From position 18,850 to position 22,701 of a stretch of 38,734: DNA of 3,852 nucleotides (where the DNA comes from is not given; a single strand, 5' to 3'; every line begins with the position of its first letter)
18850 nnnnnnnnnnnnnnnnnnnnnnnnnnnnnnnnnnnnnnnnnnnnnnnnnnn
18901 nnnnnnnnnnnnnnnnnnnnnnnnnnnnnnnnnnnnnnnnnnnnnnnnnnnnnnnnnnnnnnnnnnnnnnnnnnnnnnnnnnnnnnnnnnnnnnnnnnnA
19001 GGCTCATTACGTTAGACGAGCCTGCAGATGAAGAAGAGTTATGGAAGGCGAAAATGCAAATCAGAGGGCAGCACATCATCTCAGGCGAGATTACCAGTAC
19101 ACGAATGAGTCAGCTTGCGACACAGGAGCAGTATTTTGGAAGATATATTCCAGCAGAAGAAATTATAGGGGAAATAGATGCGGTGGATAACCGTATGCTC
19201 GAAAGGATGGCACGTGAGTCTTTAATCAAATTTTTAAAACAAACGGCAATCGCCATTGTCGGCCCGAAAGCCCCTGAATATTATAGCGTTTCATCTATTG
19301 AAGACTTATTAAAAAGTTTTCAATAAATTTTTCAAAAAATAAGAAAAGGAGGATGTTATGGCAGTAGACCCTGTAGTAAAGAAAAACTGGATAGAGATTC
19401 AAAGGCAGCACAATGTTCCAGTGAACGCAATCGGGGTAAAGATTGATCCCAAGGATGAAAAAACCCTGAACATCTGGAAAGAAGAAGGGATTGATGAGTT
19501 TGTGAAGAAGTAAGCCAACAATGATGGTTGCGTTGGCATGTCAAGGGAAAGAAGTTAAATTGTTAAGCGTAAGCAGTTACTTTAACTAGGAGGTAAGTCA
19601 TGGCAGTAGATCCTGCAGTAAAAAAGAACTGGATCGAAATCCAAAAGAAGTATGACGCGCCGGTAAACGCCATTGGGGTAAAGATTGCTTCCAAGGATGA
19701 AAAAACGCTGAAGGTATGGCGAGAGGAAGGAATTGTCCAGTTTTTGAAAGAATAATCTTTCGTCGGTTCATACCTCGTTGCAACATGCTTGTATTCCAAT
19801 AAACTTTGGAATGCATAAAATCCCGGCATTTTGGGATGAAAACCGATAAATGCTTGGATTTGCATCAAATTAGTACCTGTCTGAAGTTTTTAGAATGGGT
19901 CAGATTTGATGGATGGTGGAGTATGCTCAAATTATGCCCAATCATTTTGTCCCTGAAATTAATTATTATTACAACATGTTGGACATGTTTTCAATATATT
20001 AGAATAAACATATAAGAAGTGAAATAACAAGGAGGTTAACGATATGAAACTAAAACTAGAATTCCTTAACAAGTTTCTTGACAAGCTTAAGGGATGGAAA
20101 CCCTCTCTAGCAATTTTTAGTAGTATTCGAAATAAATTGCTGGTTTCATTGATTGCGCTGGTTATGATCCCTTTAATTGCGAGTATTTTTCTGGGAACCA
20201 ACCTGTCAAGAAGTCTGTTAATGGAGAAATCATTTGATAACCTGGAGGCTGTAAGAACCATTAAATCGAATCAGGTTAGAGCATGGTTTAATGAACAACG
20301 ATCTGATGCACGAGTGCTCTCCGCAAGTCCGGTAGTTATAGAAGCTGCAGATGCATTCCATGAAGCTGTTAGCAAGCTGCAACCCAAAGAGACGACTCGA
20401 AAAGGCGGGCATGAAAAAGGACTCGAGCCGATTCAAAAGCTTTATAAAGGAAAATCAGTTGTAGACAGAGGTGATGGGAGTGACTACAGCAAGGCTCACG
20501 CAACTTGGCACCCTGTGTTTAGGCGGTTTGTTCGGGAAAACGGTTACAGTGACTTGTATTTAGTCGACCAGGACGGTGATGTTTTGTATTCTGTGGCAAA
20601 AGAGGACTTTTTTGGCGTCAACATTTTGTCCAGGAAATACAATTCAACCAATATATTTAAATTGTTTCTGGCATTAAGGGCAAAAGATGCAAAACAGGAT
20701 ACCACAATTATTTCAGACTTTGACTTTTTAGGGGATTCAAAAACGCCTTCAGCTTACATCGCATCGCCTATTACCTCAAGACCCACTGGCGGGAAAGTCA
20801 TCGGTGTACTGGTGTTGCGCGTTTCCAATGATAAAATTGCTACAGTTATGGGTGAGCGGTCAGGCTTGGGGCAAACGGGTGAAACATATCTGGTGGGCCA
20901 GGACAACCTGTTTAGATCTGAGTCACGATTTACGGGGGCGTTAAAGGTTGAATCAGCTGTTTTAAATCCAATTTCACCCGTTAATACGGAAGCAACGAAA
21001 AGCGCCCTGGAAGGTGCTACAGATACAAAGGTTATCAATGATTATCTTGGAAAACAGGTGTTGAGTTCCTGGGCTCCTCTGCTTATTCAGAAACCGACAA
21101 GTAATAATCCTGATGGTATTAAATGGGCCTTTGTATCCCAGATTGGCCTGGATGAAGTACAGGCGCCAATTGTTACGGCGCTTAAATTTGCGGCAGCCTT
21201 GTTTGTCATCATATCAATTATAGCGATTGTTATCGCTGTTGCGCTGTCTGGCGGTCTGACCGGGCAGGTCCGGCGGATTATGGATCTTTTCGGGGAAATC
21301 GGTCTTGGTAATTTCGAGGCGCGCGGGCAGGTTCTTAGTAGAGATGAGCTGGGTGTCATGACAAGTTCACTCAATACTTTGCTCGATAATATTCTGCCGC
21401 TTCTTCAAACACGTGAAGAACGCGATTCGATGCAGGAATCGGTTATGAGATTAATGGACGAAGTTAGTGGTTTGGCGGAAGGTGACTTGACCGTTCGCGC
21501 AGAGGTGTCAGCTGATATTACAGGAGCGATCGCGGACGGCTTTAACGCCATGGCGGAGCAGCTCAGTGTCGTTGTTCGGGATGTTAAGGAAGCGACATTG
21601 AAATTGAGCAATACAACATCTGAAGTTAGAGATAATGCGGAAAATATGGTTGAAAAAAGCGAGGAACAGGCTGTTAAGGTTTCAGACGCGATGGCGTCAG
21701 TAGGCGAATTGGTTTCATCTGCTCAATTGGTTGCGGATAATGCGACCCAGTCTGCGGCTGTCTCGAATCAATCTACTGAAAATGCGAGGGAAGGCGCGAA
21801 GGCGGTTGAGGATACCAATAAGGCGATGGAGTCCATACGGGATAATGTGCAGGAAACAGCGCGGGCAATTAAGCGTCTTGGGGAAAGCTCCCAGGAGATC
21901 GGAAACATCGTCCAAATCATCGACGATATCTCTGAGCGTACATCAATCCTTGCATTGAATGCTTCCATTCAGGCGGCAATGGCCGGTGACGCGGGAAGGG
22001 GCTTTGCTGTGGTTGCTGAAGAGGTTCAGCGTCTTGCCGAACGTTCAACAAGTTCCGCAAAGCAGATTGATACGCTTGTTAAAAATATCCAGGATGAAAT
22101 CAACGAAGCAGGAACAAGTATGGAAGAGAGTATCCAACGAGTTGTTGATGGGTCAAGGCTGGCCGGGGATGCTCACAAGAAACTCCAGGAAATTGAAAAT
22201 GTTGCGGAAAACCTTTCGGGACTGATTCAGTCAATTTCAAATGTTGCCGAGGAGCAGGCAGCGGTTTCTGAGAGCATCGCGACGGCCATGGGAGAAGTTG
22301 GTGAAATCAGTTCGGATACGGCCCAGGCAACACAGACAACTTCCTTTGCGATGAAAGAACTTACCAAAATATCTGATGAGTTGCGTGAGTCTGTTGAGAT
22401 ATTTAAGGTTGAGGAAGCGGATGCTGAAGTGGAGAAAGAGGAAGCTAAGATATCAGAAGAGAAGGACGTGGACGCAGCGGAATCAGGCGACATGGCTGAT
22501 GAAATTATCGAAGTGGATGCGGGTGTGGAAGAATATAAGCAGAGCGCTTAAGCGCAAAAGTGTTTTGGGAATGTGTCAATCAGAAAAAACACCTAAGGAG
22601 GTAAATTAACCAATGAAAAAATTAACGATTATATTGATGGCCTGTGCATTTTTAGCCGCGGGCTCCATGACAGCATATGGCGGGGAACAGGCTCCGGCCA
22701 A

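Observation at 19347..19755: Two tandem paralogous 51-aa genes missed by the ORF track, with a clear purifying-selection signature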

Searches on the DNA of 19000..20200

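Call 31: search_rna_families(source=window, start=19000, end=20200, threshold=evalue, max_evalue=1)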
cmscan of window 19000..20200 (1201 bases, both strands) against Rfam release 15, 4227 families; matches with E-value up to 1: 1.
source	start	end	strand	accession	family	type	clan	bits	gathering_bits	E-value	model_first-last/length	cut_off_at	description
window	20143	20183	+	RF01324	CRISPR-DR11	Gene; CRISPR;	-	21.5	45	0.33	1-36/36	no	CRISPR RNA direct repeat element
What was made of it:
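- Rfam finds nothing in the region (call 31).
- Tried and rejected: Rfam at E <= 1 gave only a sub-threshold CRISPR-DR11 hit, and that lies inside the MCP gene (call 31).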

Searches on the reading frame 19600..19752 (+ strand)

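Call 5: search_protein_families(library=pfam, proteins=[window:19600-19752:+], max_evalue=10)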
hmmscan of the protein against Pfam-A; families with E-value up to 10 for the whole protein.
seq(51 aa): 0 families

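Call 6: search_protein_families(library=ncbifam, proteins=[window:19600-19752:+], max_evalue=10)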
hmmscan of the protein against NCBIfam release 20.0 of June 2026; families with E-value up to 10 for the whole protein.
seq(51 aa): 1 family
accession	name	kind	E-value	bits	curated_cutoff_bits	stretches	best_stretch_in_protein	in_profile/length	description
NF008848.0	PRK11886.1-3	equivalog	0.13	11.2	362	1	1-51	211-263/319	bifunctional biotin--[acetyl-CoA-carboxylase] ligase/biotin operon repressor BirA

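Call 47: search_protein_families(library=phrogs, proteins=[window:19600-19752:+], max_evalue=1)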
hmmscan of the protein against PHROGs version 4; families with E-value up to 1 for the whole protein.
seq(51 aa): 1 family
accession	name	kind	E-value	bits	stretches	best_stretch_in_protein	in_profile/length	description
phrog_22698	-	unknown function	0.084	13.7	0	28-44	60-76/150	-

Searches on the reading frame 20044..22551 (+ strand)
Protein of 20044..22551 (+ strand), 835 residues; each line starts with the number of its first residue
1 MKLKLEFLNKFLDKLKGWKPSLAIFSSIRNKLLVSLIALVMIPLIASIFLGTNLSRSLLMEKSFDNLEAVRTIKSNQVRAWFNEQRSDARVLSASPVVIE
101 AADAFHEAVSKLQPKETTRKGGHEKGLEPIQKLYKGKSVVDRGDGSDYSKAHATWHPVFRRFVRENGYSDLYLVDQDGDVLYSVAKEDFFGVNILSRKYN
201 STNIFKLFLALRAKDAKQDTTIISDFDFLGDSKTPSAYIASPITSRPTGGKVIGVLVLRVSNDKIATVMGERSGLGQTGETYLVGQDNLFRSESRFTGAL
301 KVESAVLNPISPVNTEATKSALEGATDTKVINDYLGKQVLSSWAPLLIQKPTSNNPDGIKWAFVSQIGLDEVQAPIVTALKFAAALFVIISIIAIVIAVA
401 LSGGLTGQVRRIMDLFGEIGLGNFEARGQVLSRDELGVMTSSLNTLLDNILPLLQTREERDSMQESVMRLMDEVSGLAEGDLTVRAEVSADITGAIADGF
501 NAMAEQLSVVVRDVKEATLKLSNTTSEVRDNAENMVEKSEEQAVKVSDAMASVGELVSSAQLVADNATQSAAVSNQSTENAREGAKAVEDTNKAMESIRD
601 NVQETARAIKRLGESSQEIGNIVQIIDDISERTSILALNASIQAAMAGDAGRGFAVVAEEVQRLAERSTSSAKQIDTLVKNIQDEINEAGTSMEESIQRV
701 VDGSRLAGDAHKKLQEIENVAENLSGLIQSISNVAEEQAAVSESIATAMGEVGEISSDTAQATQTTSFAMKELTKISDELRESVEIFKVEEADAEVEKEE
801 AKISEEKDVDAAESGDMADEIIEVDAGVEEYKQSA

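Call 7: search_protein_families(library=pfam, proteins=[window:20044-22551:+], max_evalue=0.001)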
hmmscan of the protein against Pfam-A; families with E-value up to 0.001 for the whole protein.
window:20044-22551:+ (835 aa): 3 families
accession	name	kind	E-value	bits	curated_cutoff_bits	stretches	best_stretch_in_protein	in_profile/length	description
PF00015.26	MCPsignal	-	1e-40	139.8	34.6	1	573-755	3-171/172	Methyl-accepting chemotaxis protein (MCP) signalling domain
PF02743.24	dCache_1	-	7.9e-11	42.4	45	1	74-301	18-186/240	Cache domain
PF00672.30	HAMP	-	1.1e-06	29.3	25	1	402-450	3-51/53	HAMP domain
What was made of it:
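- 20044..22551 (+): Chemoreceptor (dCache-HAMP-MCP signalling domain). Call 7.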

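Call 42: search_protein_families(library=ncbifam, proteins=[window:20044-22551:+], max_evalue=0.00001)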
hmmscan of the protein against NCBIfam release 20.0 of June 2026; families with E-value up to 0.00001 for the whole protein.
window:20044-22551:+ (835 aa): 10 families
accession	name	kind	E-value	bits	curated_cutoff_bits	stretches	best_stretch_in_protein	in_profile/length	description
NF058645.1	MCPCtpMPsAe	equivalog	9.3e-45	153.4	900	1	472-789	241-558/558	methyl-accepting chemotaxis protein CtpM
NF047851.1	MCPCitTducer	equivalog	1e-32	114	900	1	467-809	221-536/553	methyl-accepting chemotaxis citrate transducer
NF041847.1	transduc_aer2_vibrio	equivalog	4.8e-31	107.7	1200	1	461-811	453-776/804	aerotaxis transducer Aer2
NF007309.0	PRK09793.1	equivalog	1.1e-28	100.5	903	1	478-796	229-520/533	methyl-accepting chemotaxis protein IV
NF011615.0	PRK15041.1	equivalog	9.4e-28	97.2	947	1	462-804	217-531/554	methyl-accepting chemotaxis protein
NF011622.0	PRK15048.1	equivalog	3.9e-26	92.3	900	1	466-811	219-537/553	methyl-accepting chemotaxis protein II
NF050802.1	AspChtxCcaA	equivalog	1.3e-18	66.8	1300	1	429-734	383-690/700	aspartate chemotaxis receptor CcaA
NF007837.0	PRK10549.1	equivalog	6.1e-08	31.8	603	0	390-448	173-231/466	envelope stress sensor histidine kinase BaeS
NF012163.2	BaeS_SmeS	equivalog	1.5e-06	27.4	500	0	388-449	171-232/457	sensor histidine kinase efflux regulator BaeS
NF047515.1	SpiroCoCo_C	equivalog_domain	6.3e-06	25.6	125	1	504-698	99-267/313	SpiroCoCo family coiled-coil protein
